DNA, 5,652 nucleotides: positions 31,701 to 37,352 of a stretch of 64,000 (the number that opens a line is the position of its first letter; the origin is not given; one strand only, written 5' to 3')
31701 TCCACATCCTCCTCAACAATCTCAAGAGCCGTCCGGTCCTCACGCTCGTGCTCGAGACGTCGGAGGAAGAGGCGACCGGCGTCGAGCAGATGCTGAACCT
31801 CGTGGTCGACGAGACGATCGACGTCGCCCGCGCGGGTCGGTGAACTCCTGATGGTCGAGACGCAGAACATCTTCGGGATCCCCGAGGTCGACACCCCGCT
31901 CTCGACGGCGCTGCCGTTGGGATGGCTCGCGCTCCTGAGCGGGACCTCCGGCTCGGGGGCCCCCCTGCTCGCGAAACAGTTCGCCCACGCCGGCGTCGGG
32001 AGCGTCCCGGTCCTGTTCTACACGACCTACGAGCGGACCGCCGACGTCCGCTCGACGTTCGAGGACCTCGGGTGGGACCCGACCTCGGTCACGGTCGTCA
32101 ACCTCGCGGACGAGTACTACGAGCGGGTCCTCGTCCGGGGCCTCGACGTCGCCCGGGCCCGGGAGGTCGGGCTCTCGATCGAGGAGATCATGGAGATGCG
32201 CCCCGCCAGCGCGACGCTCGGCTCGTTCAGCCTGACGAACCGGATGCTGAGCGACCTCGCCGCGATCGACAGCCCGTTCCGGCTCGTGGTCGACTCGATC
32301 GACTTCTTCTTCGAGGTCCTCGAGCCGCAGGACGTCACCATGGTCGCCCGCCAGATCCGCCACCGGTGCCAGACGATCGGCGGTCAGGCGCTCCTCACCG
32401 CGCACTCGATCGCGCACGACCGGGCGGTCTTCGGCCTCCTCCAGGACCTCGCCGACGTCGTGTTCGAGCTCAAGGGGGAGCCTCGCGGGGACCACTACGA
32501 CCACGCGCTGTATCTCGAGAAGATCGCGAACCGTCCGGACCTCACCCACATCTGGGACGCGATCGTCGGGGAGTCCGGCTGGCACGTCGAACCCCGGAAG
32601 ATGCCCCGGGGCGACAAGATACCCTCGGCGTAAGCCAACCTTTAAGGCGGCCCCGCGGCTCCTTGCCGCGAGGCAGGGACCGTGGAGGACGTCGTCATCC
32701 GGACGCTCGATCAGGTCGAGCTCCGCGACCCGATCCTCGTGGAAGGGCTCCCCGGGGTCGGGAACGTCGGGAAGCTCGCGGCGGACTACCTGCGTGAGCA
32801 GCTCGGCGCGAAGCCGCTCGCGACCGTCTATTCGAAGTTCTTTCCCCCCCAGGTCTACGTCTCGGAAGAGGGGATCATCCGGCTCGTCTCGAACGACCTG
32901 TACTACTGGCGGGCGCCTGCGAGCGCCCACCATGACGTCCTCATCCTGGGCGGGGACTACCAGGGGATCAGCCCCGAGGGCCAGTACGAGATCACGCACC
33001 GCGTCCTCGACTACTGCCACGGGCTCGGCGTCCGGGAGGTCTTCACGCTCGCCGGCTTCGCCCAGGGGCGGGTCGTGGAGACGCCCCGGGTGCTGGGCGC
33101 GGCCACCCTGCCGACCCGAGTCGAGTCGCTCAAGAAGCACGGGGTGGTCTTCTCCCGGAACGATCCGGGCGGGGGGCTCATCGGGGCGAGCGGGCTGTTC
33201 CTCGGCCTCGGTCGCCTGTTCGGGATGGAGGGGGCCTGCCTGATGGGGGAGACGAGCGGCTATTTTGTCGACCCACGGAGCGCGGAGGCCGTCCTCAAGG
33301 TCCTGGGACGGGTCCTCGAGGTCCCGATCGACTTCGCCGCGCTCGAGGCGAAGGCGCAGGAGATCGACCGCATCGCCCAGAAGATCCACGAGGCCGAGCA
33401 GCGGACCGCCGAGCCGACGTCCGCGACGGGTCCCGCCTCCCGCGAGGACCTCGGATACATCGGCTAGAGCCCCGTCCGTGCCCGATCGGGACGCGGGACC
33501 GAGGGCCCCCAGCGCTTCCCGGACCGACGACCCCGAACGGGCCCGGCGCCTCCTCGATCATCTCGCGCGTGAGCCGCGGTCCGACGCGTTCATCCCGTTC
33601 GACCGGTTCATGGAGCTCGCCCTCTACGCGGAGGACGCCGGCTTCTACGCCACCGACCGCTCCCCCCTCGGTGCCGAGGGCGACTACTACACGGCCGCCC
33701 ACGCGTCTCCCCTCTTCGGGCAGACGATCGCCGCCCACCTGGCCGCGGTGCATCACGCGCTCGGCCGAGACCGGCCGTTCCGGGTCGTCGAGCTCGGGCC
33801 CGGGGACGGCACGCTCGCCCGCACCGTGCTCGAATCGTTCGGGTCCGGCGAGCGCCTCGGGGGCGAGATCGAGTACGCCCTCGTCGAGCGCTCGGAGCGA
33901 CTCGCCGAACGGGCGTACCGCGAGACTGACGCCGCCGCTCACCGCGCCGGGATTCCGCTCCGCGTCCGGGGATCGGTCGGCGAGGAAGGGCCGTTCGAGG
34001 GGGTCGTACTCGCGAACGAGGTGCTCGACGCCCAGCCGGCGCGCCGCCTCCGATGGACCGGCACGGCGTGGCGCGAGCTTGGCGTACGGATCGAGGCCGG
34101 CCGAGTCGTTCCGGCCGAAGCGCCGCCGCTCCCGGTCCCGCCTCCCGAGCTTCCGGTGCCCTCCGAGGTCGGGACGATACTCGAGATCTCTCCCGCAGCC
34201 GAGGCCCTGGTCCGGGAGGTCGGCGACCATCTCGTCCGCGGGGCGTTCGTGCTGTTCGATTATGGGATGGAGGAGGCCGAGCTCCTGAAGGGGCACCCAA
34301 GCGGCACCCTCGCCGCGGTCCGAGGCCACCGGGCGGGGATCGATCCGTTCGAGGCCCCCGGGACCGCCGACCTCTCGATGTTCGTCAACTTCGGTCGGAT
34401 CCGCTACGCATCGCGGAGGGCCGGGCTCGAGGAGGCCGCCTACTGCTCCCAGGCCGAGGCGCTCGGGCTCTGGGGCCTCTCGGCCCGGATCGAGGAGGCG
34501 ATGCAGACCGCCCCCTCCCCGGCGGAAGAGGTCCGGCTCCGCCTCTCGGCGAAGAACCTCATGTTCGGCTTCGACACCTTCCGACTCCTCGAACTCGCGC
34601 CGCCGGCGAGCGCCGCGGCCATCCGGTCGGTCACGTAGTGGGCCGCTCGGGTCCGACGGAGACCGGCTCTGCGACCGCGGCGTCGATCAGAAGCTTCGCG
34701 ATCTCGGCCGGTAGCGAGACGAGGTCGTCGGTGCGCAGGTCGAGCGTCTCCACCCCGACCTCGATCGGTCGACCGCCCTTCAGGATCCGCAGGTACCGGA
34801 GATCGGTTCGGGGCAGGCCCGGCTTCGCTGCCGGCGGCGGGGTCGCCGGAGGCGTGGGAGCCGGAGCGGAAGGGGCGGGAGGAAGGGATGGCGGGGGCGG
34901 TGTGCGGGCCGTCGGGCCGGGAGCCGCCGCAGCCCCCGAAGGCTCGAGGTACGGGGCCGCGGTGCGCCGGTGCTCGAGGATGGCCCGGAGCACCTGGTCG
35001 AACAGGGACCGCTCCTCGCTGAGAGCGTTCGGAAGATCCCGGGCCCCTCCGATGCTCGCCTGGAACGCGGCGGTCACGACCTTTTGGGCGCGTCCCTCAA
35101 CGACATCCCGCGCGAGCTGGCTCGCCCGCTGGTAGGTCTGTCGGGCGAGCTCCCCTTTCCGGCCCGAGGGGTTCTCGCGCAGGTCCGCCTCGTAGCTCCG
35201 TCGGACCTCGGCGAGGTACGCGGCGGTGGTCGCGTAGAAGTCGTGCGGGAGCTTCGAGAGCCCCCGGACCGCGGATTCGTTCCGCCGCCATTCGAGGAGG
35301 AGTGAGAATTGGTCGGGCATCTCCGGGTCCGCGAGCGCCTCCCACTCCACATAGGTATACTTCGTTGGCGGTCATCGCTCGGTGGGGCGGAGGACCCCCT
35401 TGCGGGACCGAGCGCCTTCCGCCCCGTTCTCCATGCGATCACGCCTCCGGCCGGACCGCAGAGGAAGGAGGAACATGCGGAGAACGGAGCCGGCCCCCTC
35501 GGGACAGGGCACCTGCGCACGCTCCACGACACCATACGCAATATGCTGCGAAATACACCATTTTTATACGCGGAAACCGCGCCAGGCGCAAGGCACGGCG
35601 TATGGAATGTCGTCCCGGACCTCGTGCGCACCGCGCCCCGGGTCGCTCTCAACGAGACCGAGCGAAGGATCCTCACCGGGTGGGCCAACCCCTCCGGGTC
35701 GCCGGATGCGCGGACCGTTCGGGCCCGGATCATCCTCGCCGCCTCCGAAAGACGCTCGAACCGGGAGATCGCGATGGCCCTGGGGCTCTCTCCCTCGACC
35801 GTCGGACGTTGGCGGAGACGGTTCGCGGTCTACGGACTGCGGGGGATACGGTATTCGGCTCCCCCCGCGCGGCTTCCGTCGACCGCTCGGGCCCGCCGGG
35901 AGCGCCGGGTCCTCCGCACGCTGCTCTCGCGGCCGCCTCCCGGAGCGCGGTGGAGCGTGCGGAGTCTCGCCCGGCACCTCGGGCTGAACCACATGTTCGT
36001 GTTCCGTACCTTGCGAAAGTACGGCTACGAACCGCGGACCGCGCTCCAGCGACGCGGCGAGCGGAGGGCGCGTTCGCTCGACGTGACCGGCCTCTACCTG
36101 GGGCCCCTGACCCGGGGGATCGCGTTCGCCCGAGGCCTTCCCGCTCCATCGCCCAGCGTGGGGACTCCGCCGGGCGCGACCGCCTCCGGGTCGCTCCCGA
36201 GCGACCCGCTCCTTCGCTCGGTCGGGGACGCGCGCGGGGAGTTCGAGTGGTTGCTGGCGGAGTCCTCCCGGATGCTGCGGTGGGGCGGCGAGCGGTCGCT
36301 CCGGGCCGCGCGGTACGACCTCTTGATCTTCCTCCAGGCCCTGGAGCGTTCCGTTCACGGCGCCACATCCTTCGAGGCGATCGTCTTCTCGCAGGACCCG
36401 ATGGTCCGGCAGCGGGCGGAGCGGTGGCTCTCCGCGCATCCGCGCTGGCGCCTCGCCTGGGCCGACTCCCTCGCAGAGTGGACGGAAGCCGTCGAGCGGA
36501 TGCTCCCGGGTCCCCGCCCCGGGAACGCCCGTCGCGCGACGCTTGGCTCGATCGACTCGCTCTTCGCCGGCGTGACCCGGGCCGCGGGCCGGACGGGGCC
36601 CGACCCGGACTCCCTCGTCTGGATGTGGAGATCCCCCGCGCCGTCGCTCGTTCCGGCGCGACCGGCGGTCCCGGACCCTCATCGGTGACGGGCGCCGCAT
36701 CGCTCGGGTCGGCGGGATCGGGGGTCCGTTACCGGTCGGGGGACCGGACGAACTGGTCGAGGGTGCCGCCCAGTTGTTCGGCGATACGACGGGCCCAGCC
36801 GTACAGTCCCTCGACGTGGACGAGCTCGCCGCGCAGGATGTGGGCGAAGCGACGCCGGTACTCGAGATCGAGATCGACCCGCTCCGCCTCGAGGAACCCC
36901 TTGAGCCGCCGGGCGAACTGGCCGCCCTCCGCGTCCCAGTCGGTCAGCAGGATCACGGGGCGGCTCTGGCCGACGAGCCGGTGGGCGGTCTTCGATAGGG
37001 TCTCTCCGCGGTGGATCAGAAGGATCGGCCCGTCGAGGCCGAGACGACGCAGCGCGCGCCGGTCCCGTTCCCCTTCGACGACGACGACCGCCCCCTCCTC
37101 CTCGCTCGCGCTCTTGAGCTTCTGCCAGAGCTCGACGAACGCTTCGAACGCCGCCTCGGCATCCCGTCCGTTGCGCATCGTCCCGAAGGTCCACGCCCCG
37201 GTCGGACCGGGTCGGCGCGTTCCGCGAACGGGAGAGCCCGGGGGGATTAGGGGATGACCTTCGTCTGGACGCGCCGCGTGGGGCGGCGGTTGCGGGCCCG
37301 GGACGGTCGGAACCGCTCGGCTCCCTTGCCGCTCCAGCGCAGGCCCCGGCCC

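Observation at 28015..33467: Candidate multi-ATPase system: HerA/FtsK-like ATPase followed by three single-domain KaiC-like proteins (one active, two with ablated P-loops) and a PAC2-family protein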

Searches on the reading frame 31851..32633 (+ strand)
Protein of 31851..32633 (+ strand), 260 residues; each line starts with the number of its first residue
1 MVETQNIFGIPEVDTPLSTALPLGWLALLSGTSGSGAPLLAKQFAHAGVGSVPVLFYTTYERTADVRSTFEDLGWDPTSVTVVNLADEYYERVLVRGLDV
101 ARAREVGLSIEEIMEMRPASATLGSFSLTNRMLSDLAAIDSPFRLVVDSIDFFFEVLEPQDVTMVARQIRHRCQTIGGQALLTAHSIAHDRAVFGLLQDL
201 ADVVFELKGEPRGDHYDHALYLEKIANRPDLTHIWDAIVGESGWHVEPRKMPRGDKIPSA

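Call 3: search_protein_families(library=pfam, proteins=[window:31851-32633:+], max_evalue=0.1)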
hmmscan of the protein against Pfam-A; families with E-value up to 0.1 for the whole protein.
window:31851-32633:+ (260 aa): 2 families
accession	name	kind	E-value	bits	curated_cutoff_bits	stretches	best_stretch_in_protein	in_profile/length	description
PF06745.19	ATPase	-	2.8e-10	40.4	26.6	1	9-185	4-163/231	KaiC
PF24336.1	DUF7504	-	0.0057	17.6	27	1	53-207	31-179/179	Family of unknown function (DUF7504)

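Call 4: search_protein_families(library=ncbifam, proteins=[window:31851-32633:+], max_evalue=0.1)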
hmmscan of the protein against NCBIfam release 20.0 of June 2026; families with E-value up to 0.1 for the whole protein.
window:31851-32633:+ (260 aa): 7 families
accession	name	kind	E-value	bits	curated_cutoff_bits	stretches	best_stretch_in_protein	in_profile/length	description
NF006799.0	PRK09302.1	equivalog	2.7e-07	29.5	408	1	13-79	20-88/515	circadian clock protein KaiC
TIGR03881.1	KaiC_arch_4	hypoth_equivalog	5.4e-07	29.5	247.8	1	8-230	5-211/231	KaiC domain-containing protein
NF004723.0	PRK06067.1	subfamily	2.9e-06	27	194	1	11-65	21-76/243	flagellar accessory protein FlaH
TIGR03877.1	thermo_KaiC_1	hypoth_equivalog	4e-06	26.5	307.25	1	9-79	7-78/238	KaiC domain-containing protein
NF052589.1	ArlH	equivalog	8e-06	25.7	215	1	145-227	119-202/229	archaellum protein ArlH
TIGR02655.1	circ_KaiC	equivalog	9.8e-05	21.2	546.25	1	18-78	15-77/484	circadian clock protein KaiC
TIGR03880.1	KaiC_arch_3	hypoth_equivalog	0.00035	20.2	249.45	0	9-78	1-71/224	KaiC domain-containing protein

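Call 5: search_protein_families(library=padloc, proteins=[window:31851-32633:+], max_evalue=0.01)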
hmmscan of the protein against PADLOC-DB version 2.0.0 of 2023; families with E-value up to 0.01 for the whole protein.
window:31851-32633:+ (260 aa): 0 families

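Call 8: search_solved_structures(query=window:31851-32633:+, max_evalue=10)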
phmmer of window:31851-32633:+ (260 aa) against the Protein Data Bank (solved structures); distinct sequences matched with E-value up to 10: 44.
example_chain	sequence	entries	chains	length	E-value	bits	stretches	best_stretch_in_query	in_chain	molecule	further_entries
26qx_A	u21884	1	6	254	5.4e-06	29.5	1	19-78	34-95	Circadian clock oscillator protein KaiC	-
26rc_A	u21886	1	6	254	2.3e-05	27.4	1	19-78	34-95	Circadian clock oscillator protein KaiC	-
4tl6_A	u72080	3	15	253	3.6e-05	26.8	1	19-78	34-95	Circadian clock protein kinase KaiC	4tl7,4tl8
4tld_A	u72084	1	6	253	4.2e-05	26.6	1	19-79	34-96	Circadian clock protein kinase KaiC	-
8zn5_B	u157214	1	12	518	4.4e-05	26.5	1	14-78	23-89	KaiC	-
5yz8_A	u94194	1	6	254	5.1e-05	26.3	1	19-78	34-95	Circadian Clock Protein Kinase KaiC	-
4tle_A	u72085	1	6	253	6e-05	26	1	19-79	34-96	Circadian clock protein kinase KaiC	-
4tlc_A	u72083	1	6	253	6.1e-05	26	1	19-78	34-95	Circadian clock protein kinase KaiC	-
7x1y_A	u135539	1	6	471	6.2e-05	26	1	19-78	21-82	Circadian clock oscillator protein KaiC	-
8db3_A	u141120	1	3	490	6.6e-05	25.9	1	13-80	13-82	Circadian clock protein KaiC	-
7x1z_A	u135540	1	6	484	6.9e-05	25.9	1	19-78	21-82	Circadian clock oscillator protein KaiC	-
4tlb_A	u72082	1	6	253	7.9e-05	25.7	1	19-78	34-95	Circadian clock protein kinase KaiC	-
4ijm_A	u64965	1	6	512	8.3e-05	25.6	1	19-78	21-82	Circadian clock protein kinase KaiC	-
3k0f_A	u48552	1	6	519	8.5e-05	25.6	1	19-78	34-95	Circadian clock protein kinase KaiC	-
7dye_A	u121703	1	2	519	8.6e-05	25.5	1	19-78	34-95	Circadian clock protein kinase KaiC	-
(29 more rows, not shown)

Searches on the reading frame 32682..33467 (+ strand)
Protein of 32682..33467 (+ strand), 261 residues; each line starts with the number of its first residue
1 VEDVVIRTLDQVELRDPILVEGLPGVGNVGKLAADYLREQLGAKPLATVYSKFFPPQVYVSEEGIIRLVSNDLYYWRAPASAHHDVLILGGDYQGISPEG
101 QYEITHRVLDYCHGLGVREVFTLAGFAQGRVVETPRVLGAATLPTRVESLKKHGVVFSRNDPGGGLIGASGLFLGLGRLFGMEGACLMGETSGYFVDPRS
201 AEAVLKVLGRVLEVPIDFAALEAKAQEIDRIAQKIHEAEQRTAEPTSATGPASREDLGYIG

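Call 3: search_protein_families(library=pfam, proteins=[window:32682-33467:+], max_evalue=0.1)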
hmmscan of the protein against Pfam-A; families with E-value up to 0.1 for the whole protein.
window:32682-33467:+ (261 aa): 2 families
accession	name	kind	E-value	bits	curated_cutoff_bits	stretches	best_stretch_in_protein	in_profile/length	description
PF09754.15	PAC2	-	4.8e-52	177.3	25.8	1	19-235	1-214/215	PAC2 family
PF00934.25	PE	-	0.087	13.6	22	0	219-255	6-42/91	PE family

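Call 4: search_protein_families(library=ncbifam, proteins=[window:32682-33467:+], max_evalue=0.1)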
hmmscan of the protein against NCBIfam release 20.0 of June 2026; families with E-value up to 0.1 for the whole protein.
window:32682-33467:+ (261 aa): 2 families
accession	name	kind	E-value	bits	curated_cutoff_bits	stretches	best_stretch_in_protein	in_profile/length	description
TIGR00162.1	TIGR00162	hypoth_equivalog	1.4e-79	267.2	200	1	6-261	10-260/260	proteasome assembly chaperone family protein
TIGR00161.1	TIGR00161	hypoth_equivalog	5.5e-22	78.6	199.25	1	8-242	9-228/239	proteasome assembly chaperone family protein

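Call 5: search_protein_families(library=padloc, proteins=[window:32682-33467:+], max_evalue=0.01)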
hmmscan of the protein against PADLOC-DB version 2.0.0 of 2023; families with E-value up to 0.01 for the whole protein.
window:32682-33467:+ (261 aa): 0 families

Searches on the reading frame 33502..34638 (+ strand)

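Call 74: search_protein_families(library=pfam, proteins=[window:33502-34638:+], max_evalue=0.001)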
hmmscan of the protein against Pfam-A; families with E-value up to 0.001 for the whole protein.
window:33502-34638:+ (378 aa): 1 family
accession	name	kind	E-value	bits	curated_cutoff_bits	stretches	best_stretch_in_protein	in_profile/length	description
PF02636.23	Methyltransf_28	-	6.4e-41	140.9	23.3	1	75-310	1-244/249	Putative S-adenosyl-L-methionine-dependent methyltransferase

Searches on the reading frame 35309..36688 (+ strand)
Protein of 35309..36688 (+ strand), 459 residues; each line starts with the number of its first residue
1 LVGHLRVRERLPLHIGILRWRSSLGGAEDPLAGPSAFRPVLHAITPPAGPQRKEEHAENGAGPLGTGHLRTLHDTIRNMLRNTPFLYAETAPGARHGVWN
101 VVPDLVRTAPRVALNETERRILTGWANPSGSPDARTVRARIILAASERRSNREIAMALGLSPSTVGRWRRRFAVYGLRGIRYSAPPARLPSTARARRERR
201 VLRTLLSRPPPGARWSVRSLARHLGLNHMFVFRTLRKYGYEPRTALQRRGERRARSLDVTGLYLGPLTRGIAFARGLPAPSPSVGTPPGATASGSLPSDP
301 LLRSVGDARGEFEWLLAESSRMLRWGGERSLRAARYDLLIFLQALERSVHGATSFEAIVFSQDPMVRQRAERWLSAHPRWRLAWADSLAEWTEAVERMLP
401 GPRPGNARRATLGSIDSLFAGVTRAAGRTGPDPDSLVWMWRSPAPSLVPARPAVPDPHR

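Call 74: search_protein_families(library=pfam, proteins=[window:35309-36688:+], max_evalue=0.001)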
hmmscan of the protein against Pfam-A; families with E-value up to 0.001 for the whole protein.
window:35309-36688:+ (459 aa): 6 families
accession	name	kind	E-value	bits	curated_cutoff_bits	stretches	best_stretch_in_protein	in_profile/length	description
PF13384.12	HTH_23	-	8.7e-11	41.7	24.6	1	137-179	6-48/50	Homeodomain-like domain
PF13518.12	HTH_28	-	2.1e-08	34.5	25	1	138-180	2-44/52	Helix-turn-helix domain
PF13551.12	HTH_29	-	4e-07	30.5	28.1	1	138-182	1-48/64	Winged helix-turn helix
PF18024.7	HTH_50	-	8e-07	29.1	27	0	216-239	25-48/50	Helix-turn-helix domain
PF13565.12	HTH_32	-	6.4e-06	27.1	33.7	1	164-224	1-56/73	Homeodomain-like domain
PF13404.12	HTH_AsnC-type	-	0.0001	22.5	27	0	145-167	14-36/42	AsnC-type helix-turn-helix domain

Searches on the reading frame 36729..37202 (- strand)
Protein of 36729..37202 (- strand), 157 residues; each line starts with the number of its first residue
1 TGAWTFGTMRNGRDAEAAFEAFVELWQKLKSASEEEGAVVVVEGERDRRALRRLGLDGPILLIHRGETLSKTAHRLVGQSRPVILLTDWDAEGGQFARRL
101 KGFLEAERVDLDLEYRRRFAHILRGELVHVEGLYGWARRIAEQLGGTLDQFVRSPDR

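Call 74: search_protein_families(library=pfam, proteins=[window:36729-37202:-], max_evalue=0.001)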
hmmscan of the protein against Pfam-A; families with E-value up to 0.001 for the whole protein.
window:36729-37202:- (157 aa): 1 family
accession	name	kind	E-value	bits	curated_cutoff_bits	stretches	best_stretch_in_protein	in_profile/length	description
PF01751.28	Toprim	-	1.9e-05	25.2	23.1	1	39-108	2-82/96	Toprim domain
